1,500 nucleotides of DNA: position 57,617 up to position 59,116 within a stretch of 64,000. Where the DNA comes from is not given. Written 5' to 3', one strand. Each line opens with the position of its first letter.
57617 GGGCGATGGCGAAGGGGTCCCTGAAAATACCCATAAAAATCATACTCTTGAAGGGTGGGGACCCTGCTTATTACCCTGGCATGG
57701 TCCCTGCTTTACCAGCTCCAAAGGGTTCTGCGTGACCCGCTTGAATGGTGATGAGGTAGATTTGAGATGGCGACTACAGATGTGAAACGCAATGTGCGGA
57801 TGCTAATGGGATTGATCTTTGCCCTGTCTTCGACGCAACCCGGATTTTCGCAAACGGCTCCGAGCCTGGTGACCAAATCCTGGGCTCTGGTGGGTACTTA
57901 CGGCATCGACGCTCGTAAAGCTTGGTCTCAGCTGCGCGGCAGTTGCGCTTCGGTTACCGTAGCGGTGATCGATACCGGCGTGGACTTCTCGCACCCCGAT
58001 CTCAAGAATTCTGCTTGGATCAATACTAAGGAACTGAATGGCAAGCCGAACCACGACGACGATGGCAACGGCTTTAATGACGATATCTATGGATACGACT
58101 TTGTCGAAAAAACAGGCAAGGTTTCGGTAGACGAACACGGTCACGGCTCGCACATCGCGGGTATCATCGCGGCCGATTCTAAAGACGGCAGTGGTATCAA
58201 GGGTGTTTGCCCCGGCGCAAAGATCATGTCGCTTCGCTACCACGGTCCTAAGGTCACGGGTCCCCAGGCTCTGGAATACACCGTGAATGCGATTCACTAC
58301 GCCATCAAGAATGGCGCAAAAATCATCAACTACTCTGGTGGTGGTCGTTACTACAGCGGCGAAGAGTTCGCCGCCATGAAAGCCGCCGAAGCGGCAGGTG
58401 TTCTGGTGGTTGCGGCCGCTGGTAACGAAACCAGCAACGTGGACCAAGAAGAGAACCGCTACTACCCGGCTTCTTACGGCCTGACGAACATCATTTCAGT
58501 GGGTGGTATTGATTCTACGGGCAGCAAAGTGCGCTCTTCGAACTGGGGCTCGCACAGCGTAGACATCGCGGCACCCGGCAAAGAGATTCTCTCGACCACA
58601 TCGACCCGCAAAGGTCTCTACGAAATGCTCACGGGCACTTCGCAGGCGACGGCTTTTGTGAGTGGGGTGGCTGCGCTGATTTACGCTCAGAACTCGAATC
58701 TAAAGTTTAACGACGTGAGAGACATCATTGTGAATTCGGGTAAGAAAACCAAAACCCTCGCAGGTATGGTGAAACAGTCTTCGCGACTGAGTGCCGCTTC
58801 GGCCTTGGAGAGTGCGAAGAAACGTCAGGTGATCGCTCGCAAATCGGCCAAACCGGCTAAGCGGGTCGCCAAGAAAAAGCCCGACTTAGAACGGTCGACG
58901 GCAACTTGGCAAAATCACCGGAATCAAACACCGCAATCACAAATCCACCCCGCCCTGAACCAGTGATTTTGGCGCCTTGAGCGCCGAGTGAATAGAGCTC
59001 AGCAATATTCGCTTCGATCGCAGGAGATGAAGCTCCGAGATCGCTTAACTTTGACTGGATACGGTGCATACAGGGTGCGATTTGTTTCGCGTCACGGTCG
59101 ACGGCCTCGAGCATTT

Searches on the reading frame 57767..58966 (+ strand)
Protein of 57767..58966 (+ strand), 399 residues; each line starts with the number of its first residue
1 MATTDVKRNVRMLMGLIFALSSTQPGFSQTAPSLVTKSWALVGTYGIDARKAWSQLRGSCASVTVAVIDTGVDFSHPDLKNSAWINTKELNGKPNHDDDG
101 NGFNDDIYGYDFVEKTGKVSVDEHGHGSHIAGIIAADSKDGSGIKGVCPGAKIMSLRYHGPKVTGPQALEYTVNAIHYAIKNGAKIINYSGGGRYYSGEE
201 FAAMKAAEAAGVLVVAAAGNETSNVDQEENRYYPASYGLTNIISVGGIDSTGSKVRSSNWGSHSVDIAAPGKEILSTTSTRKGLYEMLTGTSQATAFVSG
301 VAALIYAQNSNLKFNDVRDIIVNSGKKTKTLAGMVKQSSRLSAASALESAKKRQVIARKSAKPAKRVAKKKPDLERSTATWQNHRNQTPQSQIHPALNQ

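Call 12: search_protein_families(library=pfam, proteins=[window:57767-58966:+])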
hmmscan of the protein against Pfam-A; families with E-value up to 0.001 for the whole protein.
window:57767-58966:+ (399 aa): 1 family
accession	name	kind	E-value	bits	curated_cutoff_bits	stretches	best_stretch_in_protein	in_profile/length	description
PF00082.27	Peptidase_S8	-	1.2e-51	176.2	21.8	1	62-327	3-275/288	Subtilase family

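Call 86: find_encoding_contigs(protein=window:57767-58966:+, flank=3000, max_places=8)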
Protein window:57767-58966:+ (399 aa): 2 contigs read that carry it; 2 places shown.
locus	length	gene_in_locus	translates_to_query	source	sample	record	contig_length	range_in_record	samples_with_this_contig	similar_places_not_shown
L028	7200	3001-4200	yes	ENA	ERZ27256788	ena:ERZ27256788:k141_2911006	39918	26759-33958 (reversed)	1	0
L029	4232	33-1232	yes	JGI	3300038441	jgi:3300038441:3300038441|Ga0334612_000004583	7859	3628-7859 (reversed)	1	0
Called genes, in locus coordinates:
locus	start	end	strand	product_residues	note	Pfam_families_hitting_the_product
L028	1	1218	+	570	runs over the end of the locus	PF05524:PEP-utilisers_N, PF00391:PEP-utilizers, PF02896:PEP-utilizers_C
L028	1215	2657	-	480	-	-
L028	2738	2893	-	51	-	-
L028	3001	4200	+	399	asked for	PF00082:Peptidase_S8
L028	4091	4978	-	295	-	PF00288:GHMP_kinases_N, PF08544:GHMP_kinases_C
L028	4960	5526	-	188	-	-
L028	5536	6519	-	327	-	PF22700:MVD-like_N, PF00288:GHMP_kinases_N (faint), PF18376:MDD_C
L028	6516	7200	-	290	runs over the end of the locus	-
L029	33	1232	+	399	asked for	PF00082:Peptidase_S8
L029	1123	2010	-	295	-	PF00288:GHMP_kinases_N, PF08544:GHMP_kinases_C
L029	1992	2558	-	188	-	-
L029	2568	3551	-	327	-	PF22700:MVD-like_N, PF00288:GHMP_kinases_N (faint), PF18376:MDD_C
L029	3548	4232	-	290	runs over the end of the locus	-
